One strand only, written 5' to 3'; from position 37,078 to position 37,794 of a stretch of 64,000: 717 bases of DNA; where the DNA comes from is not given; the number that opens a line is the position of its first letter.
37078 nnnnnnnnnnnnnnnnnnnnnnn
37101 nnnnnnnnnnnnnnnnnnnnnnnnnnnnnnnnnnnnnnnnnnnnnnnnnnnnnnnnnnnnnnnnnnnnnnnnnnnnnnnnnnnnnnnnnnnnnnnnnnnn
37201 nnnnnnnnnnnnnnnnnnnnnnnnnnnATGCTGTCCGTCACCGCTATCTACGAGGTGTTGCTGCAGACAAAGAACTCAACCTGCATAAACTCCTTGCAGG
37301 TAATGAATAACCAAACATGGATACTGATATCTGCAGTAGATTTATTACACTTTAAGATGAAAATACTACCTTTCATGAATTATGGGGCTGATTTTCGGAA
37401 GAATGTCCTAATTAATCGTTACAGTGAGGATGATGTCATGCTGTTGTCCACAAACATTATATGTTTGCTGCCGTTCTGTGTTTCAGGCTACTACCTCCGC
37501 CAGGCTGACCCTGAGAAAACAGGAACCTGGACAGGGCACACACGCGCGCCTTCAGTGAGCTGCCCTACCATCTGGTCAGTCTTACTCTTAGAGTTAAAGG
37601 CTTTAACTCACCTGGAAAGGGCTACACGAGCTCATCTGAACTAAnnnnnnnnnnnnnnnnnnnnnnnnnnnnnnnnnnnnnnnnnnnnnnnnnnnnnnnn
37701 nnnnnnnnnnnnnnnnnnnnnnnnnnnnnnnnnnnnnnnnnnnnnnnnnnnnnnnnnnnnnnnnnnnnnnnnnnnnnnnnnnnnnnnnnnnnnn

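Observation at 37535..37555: Frame shift in a CA/CG dinucleotide run within exon 28 (extra CG unit?)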

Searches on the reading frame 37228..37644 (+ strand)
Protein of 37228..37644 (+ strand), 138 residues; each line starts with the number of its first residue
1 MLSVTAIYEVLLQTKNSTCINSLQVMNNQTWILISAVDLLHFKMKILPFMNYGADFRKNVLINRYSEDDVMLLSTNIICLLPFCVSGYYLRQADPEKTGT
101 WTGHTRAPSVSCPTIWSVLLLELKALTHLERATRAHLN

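Call 31: find_encoding_contigs(protein=window:37228-37644:+, flank=3000, max_places=6)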
Protein window:37228-37644:+ (138 aa): no gene with exactly this product is on record in the collection.
